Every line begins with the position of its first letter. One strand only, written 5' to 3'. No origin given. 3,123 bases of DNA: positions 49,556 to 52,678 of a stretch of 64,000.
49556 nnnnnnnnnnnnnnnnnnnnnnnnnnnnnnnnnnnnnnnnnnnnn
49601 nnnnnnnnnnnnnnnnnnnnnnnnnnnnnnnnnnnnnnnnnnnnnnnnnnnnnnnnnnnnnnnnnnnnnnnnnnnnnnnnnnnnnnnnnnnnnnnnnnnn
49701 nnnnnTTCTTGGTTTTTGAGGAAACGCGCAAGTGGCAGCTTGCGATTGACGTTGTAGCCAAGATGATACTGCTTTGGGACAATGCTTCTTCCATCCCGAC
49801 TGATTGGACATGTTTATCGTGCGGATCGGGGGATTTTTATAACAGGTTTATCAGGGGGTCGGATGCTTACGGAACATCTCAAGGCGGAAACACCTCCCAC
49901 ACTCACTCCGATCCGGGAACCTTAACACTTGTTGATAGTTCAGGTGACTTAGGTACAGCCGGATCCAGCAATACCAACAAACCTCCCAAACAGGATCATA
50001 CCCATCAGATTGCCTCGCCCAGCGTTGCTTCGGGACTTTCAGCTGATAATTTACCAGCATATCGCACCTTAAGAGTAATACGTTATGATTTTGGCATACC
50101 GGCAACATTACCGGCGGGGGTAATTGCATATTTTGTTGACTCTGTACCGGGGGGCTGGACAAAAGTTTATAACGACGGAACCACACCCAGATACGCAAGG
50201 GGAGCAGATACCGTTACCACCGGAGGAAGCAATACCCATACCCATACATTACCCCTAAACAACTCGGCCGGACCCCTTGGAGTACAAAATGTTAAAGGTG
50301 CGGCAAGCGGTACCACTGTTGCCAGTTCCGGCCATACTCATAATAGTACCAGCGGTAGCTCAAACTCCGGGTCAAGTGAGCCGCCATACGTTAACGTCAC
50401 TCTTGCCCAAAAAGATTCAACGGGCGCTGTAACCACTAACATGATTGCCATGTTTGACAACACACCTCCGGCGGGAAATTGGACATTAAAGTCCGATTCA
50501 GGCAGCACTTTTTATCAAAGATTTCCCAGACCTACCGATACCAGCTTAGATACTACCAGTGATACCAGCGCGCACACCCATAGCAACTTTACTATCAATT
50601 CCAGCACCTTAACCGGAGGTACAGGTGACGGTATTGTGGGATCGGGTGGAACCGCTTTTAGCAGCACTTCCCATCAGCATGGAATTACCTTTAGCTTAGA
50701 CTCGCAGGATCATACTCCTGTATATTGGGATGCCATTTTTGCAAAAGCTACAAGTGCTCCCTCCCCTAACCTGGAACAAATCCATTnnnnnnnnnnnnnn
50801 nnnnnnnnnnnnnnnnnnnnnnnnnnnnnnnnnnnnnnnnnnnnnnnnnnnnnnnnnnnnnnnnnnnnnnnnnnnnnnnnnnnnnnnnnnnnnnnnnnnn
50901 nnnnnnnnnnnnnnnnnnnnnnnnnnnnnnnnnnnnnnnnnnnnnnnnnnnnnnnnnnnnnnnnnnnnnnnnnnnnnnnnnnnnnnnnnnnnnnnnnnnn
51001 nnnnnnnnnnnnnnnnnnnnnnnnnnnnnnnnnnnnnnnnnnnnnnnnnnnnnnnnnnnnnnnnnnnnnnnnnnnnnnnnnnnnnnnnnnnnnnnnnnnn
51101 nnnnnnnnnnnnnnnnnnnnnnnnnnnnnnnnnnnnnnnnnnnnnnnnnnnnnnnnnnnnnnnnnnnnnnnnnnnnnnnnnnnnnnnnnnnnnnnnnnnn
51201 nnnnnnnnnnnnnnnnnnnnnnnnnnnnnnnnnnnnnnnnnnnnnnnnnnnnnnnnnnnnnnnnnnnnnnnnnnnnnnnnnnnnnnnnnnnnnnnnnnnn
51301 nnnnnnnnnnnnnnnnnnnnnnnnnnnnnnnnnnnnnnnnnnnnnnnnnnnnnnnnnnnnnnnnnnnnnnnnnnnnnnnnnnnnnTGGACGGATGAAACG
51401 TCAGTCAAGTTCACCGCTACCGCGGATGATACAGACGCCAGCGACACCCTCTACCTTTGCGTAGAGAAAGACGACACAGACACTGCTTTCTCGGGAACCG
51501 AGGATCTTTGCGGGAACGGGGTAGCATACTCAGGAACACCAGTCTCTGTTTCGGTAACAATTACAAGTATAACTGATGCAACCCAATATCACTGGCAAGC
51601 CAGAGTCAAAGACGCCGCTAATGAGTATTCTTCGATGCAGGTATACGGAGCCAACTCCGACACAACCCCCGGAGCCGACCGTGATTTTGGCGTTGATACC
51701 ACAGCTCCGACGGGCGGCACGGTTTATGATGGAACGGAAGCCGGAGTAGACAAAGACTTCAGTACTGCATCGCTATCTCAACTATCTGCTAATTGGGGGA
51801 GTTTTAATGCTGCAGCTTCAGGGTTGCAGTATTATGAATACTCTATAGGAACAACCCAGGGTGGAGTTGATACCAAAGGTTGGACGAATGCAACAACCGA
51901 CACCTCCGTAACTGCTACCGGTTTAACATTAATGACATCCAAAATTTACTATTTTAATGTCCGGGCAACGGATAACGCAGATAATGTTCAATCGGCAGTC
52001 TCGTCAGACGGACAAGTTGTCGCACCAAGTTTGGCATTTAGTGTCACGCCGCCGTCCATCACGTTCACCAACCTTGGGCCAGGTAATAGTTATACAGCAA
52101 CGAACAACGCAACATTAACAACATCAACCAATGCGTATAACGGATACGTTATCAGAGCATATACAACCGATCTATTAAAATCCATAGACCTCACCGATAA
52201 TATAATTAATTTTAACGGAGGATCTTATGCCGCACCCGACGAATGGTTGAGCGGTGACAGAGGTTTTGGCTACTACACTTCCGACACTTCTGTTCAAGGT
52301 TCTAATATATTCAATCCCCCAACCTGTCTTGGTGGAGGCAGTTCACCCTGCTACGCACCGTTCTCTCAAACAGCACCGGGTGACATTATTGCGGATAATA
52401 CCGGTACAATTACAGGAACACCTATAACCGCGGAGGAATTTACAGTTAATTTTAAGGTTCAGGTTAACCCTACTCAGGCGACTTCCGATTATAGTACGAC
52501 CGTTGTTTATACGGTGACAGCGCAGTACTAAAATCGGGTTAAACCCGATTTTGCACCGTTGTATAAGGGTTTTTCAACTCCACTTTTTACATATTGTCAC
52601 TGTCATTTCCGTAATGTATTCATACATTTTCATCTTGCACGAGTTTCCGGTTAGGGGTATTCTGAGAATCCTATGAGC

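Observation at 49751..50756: Tandem phage-tail-collar-like domains with LPxHTH motifs inside a 1381-aa cell-surface protein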

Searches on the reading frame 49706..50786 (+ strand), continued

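Call 60: search_protein_families(library=pfam, proteins=[P0227, P0253, P0254, P0215, P0200, P0224, P0196, P0207, L002:10716-13523:+, L002:6808-10680:+], max_evalue=0.1)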
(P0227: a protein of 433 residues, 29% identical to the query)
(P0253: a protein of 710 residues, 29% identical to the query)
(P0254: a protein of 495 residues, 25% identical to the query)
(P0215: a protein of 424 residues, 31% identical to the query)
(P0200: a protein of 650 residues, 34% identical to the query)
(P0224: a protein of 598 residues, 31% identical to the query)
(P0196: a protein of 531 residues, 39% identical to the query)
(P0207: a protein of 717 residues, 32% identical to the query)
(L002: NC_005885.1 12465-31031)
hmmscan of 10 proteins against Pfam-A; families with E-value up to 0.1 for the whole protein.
P0227 (433 aa): 1 family
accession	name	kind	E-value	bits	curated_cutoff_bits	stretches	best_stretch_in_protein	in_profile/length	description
PF07484.17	Collar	-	8.8e-07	29.2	24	1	3-26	1-22/57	Phage Tail Collar Domain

P0253 (710 aa): 2 families
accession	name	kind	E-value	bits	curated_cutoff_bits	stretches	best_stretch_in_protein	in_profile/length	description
PF07484.17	Collar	-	4.2e-08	33.5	24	1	200-223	1-22/57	Phage Tail Collar Domain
PF17957.7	Big_7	-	0.031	15.4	24.1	1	586-651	1-63/70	Bacterial Ig domain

P0254 (495 aa): 1 family
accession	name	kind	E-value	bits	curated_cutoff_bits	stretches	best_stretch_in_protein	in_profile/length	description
PF07484.17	Collar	-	1.5e-06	28.5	24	0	6-31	1-24/57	Phage Tail Collar Domain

P0215 (424 aa): 1 family
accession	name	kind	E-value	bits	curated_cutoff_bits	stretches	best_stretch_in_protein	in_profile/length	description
PF07484.17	Collar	-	0.073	13.5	24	0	275-298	1-22/57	Phage Tail Collar Domain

P0200 (650 aa): 2 families
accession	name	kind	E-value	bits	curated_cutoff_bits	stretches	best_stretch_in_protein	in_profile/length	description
PF07963.17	N_methyl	-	0.0014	18.5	21.2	1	3-25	4-26/27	Prokaryotic N-terminal methylation motif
PF07484.17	Collar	-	0.023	15.1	24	1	426-447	2-21/57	Phage Tail Collar Domain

P0224 (598 aa): 1 family
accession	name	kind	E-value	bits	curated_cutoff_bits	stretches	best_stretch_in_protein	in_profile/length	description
PF07484.17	Collar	-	0.016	15.6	24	1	309-331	1-21/57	Phage Tail Collar Domain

P0196 (531 aa): 2 families
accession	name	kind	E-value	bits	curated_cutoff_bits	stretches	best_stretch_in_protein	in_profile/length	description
PF25788.1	Ig_Rha78A_N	-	3.5e-07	30.9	27.4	1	417-507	3-97/105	Rha78A-like, N-terminal immunoglobulin domain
PF07484.17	Collar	-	0.049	14.1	24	0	278-300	1-21/57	Phage Tail Collar Domain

P0207 (717 aa): 1 family
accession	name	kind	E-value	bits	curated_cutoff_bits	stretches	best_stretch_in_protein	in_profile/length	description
PF13385.13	Laminin_G_3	-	2.1e-20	73.8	27.6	1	81-235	1-150/151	Concanavalin A-like lectin/glucanases superfamily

L002:10716-13523:+ (936 aa): 0 families

L002:6808-10680:+ (1291 aa): 0 families

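Call 66: find_related_loci(query=window:49706-50786:+, collection=genome_contigs, flank=4000)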
Query window:49706-50786:+ (360 aa) in genome_contigs; peptide patterns used: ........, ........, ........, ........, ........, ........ (x = any residue, [..] = any of these).
37 stretches matched a pattern; 3 encode a relative of the query (tblastn E <= 1e-3); 3 distinct loci.
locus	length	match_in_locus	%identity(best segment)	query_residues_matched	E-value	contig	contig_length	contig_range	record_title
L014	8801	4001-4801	35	20-277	4e-24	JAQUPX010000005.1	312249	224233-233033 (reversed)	MAG: bacterium isolate STD1_36 NODE_51_length_312249_cov_9.348091_Sandtown_D1, whole genome shotgun sequence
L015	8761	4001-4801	35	20-277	6e-24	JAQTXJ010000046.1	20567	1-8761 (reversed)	MAG: bacterium isolate STC_131 NODE_5477_length_20567_cov_3.741047_Sandtown_C, whole genome shotgun sequence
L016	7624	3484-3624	45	3-44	3e-7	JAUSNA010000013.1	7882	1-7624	MAG: Candidatus Levyibacteriota bacterium isolate E19_metabat.bin.104 E19_k141_109933, whole genome shotgun sequence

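Call 93: find_encoding_contigs(protein=P0020, flank=8000, max_places=1)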
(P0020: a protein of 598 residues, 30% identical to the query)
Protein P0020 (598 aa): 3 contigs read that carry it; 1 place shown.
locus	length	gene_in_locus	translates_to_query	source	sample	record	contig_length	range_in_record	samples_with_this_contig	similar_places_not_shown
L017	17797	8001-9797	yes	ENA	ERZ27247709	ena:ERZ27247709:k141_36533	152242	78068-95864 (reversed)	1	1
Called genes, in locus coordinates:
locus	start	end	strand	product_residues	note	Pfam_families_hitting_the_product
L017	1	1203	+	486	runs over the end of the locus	PF13231:PMT_2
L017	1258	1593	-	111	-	-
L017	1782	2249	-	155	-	-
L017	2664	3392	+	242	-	-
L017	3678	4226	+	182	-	-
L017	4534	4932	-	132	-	PF07883:Cupin_2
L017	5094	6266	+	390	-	PF01979:Amidohydro_1, PF07969:Amidohydro_3 (weak)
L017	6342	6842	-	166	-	-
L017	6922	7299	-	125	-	PF05635:23S_rRNA_IVP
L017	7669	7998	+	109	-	PF13338:AbiEi_4 (faint), PF13384:HTH_23 (faint), PF16897:MMR_HSR1_Xtn (faint), PF21531:Rv2175c_wHTH (faint), PF12728:HTH_17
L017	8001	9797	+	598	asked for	-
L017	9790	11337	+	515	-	PF09721:Exosortase_EpsH (faint)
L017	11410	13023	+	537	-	PF00535:Glycos_transf_2, PF10111:Glyco_tranf_2_2 (faint), PF00535:Glycos_transf_2 (weak), PF13641:Glyco_tranf_2_3 (weak), PF01644:Chitin_synth_1 (faint), PF13632:Glyco_trans_2_3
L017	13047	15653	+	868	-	PF10131:PTPS_related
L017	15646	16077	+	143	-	PF04138:GtrA_DPMS_TM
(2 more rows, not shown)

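Call 94: find_encoding_contigs(protein=P0003, flank=8000, max_places=1)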
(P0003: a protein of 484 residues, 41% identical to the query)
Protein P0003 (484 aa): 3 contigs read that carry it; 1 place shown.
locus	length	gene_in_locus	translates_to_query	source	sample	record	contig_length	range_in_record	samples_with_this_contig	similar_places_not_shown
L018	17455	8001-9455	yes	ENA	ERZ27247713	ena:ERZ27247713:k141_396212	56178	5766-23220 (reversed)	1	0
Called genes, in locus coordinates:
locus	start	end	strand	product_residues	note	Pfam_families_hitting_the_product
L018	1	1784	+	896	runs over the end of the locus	PF02629:CoA_binding, PF13380:CoA_binding_2, PF13607:Succ_CoA_lig, PF19045:Ligase_CoA_2, PF13420:Acetyltransf_4 (faint), PF13549:ATP-grasp_5, PF13302:Acetyltransf_3, PF00583:Acetyltransf_1 (weak)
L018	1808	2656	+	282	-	PF01904:DUF72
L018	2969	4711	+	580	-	PF07690:MFS_1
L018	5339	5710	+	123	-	-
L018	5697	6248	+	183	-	-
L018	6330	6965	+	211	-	PF12389:Peptidase_M73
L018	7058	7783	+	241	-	-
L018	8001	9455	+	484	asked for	-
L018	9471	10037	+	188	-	PF10502:Peptidase_S26 (weak)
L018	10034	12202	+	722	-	PF07705:CARDB (faint), PF13487:HD_5, PF01966:HD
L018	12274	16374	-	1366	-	PF00072:Response_reg, PF01590:GAF, PF13185:GAF_2, PF13426:PAS_9, PF08447:PAS_3, PF00989:PAS, PF00989:PAS, PF13426:PAS_9, +9 more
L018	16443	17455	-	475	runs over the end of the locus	PF00672:HAMP, PF00989:PAS (faint), PF08448:PAS_4 (weak), PF08447:PAS_3, PF00512:HisKA, PF02518:HATPase_c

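Call 99: find_encoding_contigs(protein=P0200, flank=8000, max_places=1)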
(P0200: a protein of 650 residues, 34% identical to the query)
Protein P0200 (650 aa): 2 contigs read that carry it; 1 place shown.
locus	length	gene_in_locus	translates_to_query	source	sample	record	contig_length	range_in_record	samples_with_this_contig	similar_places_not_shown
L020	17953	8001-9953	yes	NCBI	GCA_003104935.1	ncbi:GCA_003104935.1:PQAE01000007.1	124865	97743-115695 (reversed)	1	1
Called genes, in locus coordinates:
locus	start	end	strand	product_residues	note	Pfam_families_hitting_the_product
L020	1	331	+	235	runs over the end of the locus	PF00005:ABC_tran, PF02463:SMC_N (faint)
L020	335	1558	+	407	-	PF12704:MacB_PCD, PF02687:FtsX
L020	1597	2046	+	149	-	-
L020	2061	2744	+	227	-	PF01551:Peptidase_M23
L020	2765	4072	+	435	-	PF01794:Ferric_reduct, PF08022:FAD_binding_8, PF00970:FAD_binding_6 (weak), PF00175:NAD_binding_1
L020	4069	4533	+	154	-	PF00173:Cyt-b5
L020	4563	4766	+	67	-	-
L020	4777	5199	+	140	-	PF01741:MscL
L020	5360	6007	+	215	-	PF10648:Gmad2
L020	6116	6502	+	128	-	-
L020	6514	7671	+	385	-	-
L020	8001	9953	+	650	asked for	-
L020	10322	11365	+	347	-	PF10459:Peptidase_S46 (faint), PF00089:Trypsin, PF13365:Trypsin_2, PF13180:PDZ_2, PF00595:PDZ (weak), PF17820:PDZ_6, PF19805:DUF6288 (weak)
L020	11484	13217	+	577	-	PF05157:MshEN, PF00437:T2SSE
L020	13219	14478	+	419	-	PF00482:T2SSF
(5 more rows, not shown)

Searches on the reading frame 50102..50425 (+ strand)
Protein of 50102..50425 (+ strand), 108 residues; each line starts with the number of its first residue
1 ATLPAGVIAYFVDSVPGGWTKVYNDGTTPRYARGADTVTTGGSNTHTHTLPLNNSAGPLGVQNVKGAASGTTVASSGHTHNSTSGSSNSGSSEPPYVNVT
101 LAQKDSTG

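Call 21: search_solved_structures(query=A2, max_evalue=10, show_alignments=5)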
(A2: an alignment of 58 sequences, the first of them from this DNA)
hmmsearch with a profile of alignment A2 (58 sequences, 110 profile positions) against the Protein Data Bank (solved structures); distinct sequences matched with E-value up to 10: 3.
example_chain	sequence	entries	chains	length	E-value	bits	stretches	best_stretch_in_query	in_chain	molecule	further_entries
7z47_I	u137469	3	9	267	0.59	13.4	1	44-92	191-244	Putative structural protein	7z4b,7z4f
2e45_A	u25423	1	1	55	0.67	13.3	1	11-39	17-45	Amyloid beta A4 precursor protein-binding family B member 1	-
2xgf_A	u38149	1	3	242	1.7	11.9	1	36-100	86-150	LONG TAIL FIBER PROTEIN P37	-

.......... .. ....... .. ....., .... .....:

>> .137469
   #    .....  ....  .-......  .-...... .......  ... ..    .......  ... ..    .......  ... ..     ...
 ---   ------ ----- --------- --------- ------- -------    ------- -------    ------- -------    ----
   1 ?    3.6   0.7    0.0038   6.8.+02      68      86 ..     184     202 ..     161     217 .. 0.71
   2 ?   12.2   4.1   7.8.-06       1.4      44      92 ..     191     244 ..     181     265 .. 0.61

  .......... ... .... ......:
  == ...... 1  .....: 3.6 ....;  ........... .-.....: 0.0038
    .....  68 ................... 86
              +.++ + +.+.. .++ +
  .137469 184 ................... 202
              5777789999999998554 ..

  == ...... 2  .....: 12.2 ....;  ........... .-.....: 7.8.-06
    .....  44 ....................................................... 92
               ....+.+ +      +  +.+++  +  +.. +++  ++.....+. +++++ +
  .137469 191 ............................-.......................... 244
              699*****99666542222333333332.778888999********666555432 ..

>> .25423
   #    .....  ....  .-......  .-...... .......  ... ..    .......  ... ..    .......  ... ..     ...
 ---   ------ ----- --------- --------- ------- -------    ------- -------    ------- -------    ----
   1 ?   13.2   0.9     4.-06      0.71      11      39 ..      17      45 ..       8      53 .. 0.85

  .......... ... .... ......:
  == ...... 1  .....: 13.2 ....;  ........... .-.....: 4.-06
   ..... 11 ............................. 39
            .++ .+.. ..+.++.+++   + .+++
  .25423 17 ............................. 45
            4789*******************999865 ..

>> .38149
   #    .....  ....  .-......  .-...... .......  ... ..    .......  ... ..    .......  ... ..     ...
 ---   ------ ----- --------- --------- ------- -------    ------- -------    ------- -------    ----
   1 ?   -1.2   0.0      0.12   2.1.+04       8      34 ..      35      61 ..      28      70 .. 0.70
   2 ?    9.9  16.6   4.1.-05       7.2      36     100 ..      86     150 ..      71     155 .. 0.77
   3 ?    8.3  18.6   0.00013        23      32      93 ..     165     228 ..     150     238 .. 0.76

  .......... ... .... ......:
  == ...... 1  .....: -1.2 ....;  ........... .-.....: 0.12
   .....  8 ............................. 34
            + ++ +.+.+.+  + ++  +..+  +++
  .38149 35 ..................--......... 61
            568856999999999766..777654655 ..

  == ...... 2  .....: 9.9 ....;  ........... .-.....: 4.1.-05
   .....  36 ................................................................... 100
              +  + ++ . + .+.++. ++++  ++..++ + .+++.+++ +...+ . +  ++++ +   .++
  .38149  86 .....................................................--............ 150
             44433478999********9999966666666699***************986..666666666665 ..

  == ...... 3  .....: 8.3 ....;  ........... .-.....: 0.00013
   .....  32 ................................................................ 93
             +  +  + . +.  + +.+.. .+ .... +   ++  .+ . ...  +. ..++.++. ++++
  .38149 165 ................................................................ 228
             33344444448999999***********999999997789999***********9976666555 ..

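Call 38: search_protein_representatives(alignment_id=A2)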
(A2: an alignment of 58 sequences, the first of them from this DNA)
Query: 58 sequences, 110 profile positions. Proteins with E-value up to 0.001 (for the whole library): 4907; up to 1e-10: 1814; up to 1e-30: 534. The best 150 are listed.
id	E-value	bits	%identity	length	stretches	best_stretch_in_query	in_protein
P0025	1.0e-172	579.2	-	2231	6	2-108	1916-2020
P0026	8.8e-165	553.7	-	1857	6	3-108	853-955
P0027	3.0e-160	539.1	-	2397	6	4-108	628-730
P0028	6.6e-158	531.6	-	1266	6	2-106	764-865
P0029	5.5e-154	518.9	-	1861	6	1-106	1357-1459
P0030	6.2e-148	499.5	-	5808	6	3-109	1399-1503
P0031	3.8e-134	455.1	-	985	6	2-108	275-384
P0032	7.6e-134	454.1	-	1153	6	2-109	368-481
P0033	4.6e-116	396.9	-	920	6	2-108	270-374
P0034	8.4e-114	389.6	-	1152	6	5-109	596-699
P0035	1.1e-111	382.7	-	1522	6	2-109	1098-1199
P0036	2.2e-110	378.6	-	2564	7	2-108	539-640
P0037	2.2e-105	362.5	-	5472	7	4-107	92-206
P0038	8.1e-101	347.8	-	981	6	1-107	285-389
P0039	1.5e-100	346.9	-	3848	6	1-107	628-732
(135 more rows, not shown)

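Call 98: find_encoding_contigs(protein=P0028, flank=8000, max_places=1)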
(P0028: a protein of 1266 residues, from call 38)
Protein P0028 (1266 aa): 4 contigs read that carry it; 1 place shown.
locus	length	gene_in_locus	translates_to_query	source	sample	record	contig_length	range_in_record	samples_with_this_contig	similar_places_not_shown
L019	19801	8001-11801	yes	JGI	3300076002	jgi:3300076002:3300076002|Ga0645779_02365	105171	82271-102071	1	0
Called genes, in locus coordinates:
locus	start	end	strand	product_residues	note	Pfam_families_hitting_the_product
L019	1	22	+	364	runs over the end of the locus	PF00365:PFK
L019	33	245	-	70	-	PF04070:DUF378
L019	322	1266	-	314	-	PF00326:Peptidase_S9 (faint), PF00756:Esterase, PF10503:Esterase_PHB (faint), PF03959:FSH1 (faint), PF01738:DLH (weak)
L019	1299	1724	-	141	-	PF13473:Cupredoxin_1 (weak)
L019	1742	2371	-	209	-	-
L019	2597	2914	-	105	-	PF02467:Whib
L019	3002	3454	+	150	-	PF04977:DivIC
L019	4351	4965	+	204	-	PF00300:His_Phos_1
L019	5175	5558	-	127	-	-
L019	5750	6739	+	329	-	PF00768:Peptidase_S11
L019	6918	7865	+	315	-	PF02729:OTCace_N, PF00185:OTCace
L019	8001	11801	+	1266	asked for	-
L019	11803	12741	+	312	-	-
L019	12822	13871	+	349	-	-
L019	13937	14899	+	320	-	-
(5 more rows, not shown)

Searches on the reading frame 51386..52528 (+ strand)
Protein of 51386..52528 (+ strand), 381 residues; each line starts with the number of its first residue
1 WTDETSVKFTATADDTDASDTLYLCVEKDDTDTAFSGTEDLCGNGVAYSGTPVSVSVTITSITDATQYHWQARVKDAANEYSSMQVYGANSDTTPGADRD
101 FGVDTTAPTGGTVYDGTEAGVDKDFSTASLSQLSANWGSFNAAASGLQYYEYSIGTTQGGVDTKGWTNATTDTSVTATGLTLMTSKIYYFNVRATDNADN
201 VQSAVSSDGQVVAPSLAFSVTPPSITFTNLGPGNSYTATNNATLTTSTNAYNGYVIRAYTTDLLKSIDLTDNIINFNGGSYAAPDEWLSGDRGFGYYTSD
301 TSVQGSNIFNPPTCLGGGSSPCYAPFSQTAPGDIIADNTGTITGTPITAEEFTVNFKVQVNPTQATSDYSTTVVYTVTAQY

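Call 89: search_protein_families(library=ncbifam, proteins=[window:51386-52528:+], max_evalue=10)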
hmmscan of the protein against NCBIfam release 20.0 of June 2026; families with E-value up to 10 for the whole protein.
window:51386-52528:+ (381 aa): 1 family
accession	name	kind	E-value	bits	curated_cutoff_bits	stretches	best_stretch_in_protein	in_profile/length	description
NF058581.1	CPR_Pam_pilin_C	domain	0.0027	17.8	55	1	226-381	7-148/148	Pam pilus system pilin subunit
